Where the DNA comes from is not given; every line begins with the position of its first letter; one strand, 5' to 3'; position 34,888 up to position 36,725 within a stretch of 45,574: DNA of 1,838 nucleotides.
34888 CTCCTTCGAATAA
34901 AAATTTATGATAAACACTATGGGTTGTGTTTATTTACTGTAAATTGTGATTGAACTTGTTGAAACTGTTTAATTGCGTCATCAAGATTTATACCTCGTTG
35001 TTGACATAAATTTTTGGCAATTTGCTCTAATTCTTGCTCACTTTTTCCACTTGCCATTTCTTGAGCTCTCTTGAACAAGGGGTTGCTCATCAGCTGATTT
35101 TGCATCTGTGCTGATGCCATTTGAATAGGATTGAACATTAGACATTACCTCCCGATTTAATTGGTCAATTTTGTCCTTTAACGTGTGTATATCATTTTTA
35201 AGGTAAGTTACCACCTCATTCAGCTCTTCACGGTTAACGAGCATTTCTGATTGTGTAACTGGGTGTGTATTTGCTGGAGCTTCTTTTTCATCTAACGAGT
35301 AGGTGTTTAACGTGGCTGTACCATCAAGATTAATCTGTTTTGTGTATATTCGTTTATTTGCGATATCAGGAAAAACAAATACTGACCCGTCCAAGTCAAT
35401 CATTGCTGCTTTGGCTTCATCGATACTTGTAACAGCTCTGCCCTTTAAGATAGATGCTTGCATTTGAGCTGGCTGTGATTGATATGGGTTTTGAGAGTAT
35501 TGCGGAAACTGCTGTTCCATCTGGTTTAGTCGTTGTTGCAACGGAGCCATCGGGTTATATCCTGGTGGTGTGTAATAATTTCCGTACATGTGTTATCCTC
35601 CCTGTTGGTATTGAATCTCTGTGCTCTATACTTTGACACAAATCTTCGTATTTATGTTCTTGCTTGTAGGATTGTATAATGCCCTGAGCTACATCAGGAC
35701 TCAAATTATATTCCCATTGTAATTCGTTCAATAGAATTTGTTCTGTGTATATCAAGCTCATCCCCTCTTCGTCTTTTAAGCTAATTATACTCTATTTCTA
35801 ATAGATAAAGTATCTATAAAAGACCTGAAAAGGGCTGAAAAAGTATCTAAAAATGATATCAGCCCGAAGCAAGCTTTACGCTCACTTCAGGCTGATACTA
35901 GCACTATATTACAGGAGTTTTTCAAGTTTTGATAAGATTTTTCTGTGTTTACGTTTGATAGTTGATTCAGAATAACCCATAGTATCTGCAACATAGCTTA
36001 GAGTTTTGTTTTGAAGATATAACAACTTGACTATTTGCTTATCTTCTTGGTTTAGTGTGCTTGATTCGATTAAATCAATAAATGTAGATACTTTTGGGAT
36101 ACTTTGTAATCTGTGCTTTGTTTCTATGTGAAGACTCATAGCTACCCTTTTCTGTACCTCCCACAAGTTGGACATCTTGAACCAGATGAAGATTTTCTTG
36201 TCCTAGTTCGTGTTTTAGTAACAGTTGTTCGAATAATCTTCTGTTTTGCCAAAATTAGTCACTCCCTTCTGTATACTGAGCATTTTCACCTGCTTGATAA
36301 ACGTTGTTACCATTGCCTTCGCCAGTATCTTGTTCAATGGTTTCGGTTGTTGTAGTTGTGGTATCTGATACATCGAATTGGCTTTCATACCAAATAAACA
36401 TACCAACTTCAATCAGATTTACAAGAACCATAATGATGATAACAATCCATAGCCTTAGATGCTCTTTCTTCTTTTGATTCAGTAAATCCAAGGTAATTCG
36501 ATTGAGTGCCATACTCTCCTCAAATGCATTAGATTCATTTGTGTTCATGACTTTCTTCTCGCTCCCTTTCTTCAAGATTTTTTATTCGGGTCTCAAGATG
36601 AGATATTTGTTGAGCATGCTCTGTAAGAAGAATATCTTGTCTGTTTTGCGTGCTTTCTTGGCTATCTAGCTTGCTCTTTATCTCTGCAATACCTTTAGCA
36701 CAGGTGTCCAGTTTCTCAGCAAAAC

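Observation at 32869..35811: Self-contained 7-gene operon of Cys-, Gln- and Asn-rich orphan proteins, including a C1q/BclA-C-like domain, in moron position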

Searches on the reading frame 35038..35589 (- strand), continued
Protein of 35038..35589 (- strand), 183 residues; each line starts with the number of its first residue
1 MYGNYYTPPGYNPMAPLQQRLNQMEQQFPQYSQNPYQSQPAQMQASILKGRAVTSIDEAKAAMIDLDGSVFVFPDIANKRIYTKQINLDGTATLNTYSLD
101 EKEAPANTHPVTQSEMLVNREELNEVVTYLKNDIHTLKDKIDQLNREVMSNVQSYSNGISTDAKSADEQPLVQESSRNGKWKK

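Call 67: find_encoding_contigs(protein=P0153, flank=10000, max_places=2)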
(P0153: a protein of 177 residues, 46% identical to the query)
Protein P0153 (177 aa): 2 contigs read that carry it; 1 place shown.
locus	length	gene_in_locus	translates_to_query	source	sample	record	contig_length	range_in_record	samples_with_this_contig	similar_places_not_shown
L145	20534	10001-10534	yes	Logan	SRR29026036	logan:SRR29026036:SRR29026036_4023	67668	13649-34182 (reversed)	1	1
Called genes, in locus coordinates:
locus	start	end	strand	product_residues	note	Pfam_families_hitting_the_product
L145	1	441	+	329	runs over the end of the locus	PF24032:YQBQ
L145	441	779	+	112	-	PF10844:DUF2577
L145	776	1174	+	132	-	PF10934:Sheath_initiator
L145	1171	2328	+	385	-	PF26078:Baseplate_J_M, PF26079:Baseplate_J_C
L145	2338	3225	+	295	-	PF10076:Phage_Mu_Gp48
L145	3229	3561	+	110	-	-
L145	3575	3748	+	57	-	-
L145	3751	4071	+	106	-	-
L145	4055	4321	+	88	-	-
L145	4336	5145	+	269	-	-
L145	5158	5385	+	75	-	-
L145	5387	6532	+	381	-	-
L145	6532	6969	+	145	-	-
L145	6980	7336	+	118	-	-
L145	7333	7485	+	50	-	-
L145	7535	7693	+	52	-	-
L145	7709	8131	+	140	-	-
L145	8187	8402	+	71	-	-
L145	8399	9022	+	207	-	PF13539:Peptidase_M15_4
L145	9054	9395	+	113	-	-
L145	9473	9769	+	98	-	PF04545:Sigma70_r4 (weak), PF08281:Sigma70_r4_2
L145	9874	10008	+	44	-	-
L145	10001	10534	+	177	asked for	-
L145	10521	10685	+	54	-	-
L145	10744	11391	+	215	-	-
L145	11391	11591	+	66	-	-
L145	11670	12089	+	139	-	-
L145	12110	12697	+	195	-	-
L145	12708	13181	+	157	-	PF25223:DUF7841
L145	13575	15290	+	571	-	PF13872:AAA_34 (faint), PF00176:SNF2-rel_dom, PF00270:DEAD (faint), PF04851:ResIII, PF00271:Helicase_C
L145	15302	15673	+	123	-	-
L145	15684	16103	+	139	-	-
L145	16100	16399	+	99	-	PF07659:DUF1599 (faint)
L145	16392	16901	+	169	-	-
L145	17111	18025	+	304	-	-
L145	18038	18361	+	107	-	-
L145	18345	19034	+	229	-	PF01695:IstB_IS21 (weak)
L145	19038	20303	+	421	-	PF03796:DnaB_C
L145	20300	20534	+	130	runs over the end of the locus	PF11672:DUF3268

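Call 71: search_protein_families(library=padloc, proteins=[window:35038-35589:-], max_evalue=0.1)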
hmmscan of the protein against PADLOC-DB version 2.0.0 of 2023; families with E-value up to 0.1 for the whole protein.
window:35038-35589:- (183 aa): 1 family
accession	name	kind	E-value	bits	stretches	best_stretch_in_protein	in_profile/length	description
PDLC00727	Effector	-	0.0061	13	1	105-174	291-361/590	TIR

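Call 74: search_protein_families(library=pfam, proteins=[L145:12699-13178:+, L142:11516-11908:+, L142:12143-12976:+, L142:12979-13344:+, L143:11540-12577:+], max_evalue=0.1)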
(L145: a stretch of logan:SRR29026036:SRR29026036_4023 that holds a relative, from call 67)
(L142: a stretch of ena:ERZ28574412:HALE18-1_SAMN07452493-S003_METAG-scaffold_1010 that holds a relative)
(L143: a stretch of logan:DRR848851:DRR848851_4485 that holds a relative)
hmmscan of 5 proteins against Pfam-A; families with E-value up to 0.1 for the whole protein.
L145:12699-13178:+ (160 aa): 1 family
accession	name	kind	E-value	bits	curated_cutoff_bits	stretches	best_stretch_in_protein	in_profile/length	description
PF25223.1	DUF7841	-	1.1e-32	113.1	25.2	1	49-154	3-114/114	Domain of unknown function (DUF7841)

L142:11516-11908:+ (131 aa): 0 families

L142:12143-12976:+ (278 aa): 0 families

L142:12979-13344:+ (122 aa): 3 families
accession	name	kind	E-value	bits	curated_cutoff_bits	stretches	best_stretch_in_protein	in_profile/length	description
PF10263.15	SprT-like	-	0.0015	18.8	25.6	1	79-103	55-79/108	SprT-like family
PF14521.12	Aspzincin_M35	-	0.0087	16.9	30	1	51-106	56-113/142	Lysine-specific metallo-endopeptidase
PF06135.17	IreB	-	0.023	15.3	25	1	54-89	38-73/78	IreB regulatory phosphoprotein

L143:11540-12577:+ (346 aa): 1 family
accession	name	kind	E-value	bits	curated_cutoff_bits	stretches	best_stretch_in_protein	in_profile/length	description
PF05207.18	Zn_ribbon_CSL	-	0.02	15.1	29.2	1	92-129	7-46/55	CSL zinc finger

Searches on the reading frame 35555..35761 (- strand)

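Call 8: search_protein_families(library=pfam, proteins=[window:35555-35761:-], max_evalue=1)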
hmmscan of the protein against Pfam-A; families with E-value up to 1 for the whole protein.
window:35555-35761:- (68 aa): 1 family
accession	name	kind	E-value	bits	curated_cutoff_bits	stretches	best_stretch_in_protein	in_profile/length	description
PF21120.3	MCM_WH_arc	-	0.091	13.2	26.1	1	8-34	24-50/63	Archaeal MCM, winged-helix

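Call 9: search_protein_families(library=phrogs, proteins=[window:35555-35761:-], max_evalue=0.1)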
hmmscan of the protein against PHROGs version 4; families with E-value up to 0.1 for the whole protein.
window:35555-35761:- (68 aa): 0 families

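Call 22: search_protein_families(library=ncbifam, proteins=[window:35555-35761:-], max_evalue=1)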
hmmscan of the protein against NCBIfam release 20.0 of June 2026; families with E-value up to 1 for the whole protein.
window:35555-35761:- (68 aa): 0 families

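Call 71: search_protein_families(library=padloc, proteins=[window:35555-35761:-], max_evalue=0.1)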
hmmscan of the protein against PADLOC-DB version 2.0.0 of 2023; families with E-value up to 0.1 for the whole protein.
window:35555-35761:- (68 aa): 0 families

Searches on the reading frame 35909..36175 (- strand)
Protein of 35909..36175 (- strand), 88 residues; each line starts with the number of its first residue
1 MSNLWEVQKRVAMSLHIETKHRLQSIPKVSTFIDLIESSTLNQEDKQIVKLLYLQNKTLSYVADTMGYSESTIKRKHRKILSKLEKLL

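Call 8: search_protein_families(library=pfam, proteins=[window:35909-36175:-], max_evalue=1)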
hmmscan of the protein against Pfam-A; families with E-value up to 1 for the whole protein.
window:35909-36175:- (88 aa): 6 families
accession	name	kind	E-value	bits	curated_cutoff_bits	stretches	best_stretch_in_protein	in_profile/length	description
PF04545.22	Sigma70_r4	-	2e-10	40.4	24.1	1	40-84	4-48/50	Sigma-70, region 4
PF08281.18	Sigma70_r4_2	-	0.00071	19.6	25.7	1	40-84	10-54/54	Sigma-70, region 4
PF13936.12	HTH_38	-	0.0019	18.3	27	1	41-75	5-39/44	Helix-turn-helix domain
PF07374.17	DUF1492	-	0.0043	17.6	21.5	1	12-84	29-99/100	Protein of unknown function (DUF1492)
PF17024.10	DMAP1_like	-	0.022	15.4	30.8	1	30-85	23-81/113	Putative DMAP1-like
PF14420.11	Clr5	-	0.35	11.5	22.3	0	46-67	9-31/54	Clr5 domain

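Call 9: search_protein_families(library=phrogs, proteins=[window:35909-36175:-], max_evalue=0.1)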
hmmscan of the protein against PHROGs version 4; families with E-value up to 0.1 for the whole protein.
window:35909-36175:- (88 aa): 21 families
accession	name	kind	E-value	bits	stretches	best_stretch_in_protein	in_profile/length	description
phrog_36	-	transcription regulation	6.2e-14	53.1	1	30-88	131-187/220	transcriptional regulator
phrog_3512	-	transcription regulation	3.6e-06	28.2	1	36-86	61-111/130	sigma factor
phrog_13787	-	unknown function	6.6e-06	27.4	1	39-88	120-168/172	-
phrog_1740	-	transcription regulation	7.3e-06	25.7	1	32-88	158-216/567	RNA polymerase sigma factor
phrog_351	-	transcription regulation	1.3e-05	25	1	39-87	674-725/928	RNA polymerase sigma factor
phrog_248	-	transcription regulation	3.9e-05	24.8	1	38-84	89-133/161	transcriptional activator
phrog_11138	-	unknown function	0.00032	22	1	32-88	85-139/142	-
phrog_1558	-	unknown function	0.0063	17.4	1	42-85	120-165/178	-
phrog_12061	-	unknown function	0.012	16.5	1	39-86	49-96/111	-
phrog_4151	-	DNA, RNA and nucleotide metabolism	0.02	15.7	1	42-76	6-40/154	DNA binding protein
phrog_645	-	DNA, RNA and nucleotide metabolism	0.034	15.3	1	43-83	24-65/196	Rnase E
phrog_1058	-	unknown function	0.034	15.2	1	19-86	64-129/134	-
phrog_125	-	DNA, RNA and nucleotide metabolism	0.035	14.7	1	42-82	164-205/254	DNA invertase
phrog_664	-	DNA, RNA and nucleotide metabolism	0.038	14.8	1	42-79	86-123/210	DNA binding protein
phrog_3855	-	DNA, RNA and nucleotide metabolism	0.05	15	1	41-80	62-103/115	HTH DNA binding protein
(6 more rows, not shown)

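Call 22: search_protein_families(library=ncbifam, proteins=[window:35909-36175:-], max_evalue=1)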
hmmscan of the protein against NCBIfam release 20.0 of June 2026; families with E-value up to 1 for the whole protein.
window:35909-36175:- (88 aa): 33 families (the best 25 are shown)
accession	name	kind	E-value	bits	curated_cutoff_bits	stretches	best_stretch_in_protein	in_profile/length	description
TIGR02937.1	sigma70-ECF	superfamily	7.3e-09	35.5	42.9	1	40-88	117-165/165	sigma-70 family RNA polymerase sigma factor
TIGR01636.1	phage_rinA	subfamily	6.3e-06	26.4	31.9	1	18-84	61-128/134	phage transcriptional regulator, RinA family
TIGR02954.1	Sig70_famx3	hypoth_equivalog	1.4e-05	24.9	188.5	1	15-88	94-167/170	RNA polymerase sigma-70 factor, TIGR02954 family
NF004052.0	PRK05572.1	subfamily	2.3e-05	24.1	311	1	39-86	201-248/252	SigF/SigG family RNA polymerase sporulation sigma factor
TIGR02885.1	spore_sigF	equivalog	4.6e-05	23.3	321.45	1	39-86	182-229/231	RNA polymerase sporulation sigma factor SigF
TIGR02980.1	SigBFG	subfamily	5e-05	23.1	234.35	1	39-86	177-224/227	SigB/SigF/SigG family RNA polymerase sigma factor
NF009172.0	PRK12519.1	subfamily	8.7e-05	22.1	222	1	39-88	140-189/194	RNA polymerase sigma factor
NF005644.0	PRK07408.1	subfamily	0.00018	21.3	261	1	39-88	204-253/258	RNA polymerase sigma factor SigF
NF008890.0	PRK11924.1-3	equivalog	0.00042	19.8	284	1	39-87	152-200/205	RNA polymerase sigma factor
TIGR02985.1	Sig70_bacteroi1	subfamily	0.0007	19.8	126.4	1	40-87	114-161/162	RNA polymerase sigma-70 factor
TIGR02835.1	spore_sigmaE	equivalog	0.0007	19.1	348.6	1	39-86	177-228/234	RNA polymerase sporulation sigma factor SigE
NF006158.0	PRK08301.1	equivalog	0.00079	18.9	339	1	39-86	184-235/241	RNA polymerase sporulation sigma factor SigE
NF005809.0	PRK07670.1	equivalog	0.00085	18.9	326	1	39-88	201-250/255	FliA/WhiG family RNA polymerase sigma factor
TIGR02983.1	SigE-fam_strep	subfamily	0.0009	19.2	141.55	1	40-87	110-157/162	SigE family RNA polymerase sigma factor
NF010500.0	PRK13919.1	subfamily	0.0049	17.1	226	1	39-87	134-182/186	putative RNA polymerase sigma E protein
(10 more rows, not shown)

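Call 71: search_protein_families(library=padloc, proteins=[window:35909-36175:-], max_evalue=0.1)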
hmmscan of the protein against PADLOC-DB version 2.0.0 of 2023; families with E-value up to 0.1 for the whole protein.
window:35909-36175:- (88 aa): 5 families
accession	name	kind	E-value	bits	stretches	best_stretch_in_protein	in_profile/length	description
PDLC01434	CasR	-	0.00092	17.1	1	20-79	104-164/191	"CAS-I,CAS-II,CAS-III,CAS-IV,CAS-V,CAS-VI; associated_signaling"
PDLC01858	CARF3--CARF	-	0.0025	15.8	1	33-81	135-182/204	-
PDLC01848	CARF3--CARF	-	0.0025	15.5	1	31-80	130-173/197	-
PDLC01851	CARF3--CARF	-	0.0082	13.6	1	20-86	193-254/279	-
PDLC01268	CasR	-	0.013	13.4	1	30-80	110-161/179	"CAS-I,CAS-II,CAS-III,CAS-IV,CAS-V,CAS-VI; associated_signaling"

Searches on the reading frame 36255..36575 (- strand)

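Call 17: search_protein_families(library=phrogs, proteins=[window:36255-36575:-], max_evalue=0.001)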
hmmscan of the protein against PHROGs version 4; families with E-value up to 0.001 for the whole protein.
window:36255-36575:- (106 aa): 0 families

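Call 22: search_protein_families(library=ncbifam, proteins=[window:36255-36575:-], max_evalue=1)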
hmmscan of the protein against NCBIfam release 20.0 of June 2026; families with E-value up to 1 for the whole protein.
window:36255-36575:- (106 aa): 3 families
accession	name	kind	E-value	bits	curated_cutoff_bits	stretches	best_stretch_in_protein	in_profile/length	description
NF006283.1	PRK08455.1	equivalog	0.02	14.5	187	1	33-86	10-65/182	flagellar basal body-associated protein FliL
NF038219.1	IcmV_IVB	equivalog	0.044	13.9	100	1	12-55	48-91/149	type IVB secretion system protein IcmV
NF033483.0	PknB_PASTA_kin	equivalog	0.048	12.7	450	1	26-82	318-380/563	Stk1 family PASTA domain-containing Ser/Thr kinase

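Call 71: search_protein_families(library=padloc, proteins=[window:36255-36575:-], max_evalue=0.1)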
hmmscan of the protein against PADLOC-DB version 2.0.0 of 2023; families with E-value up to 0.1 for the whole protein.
window:36255-36575:- (106 aa): 0 families
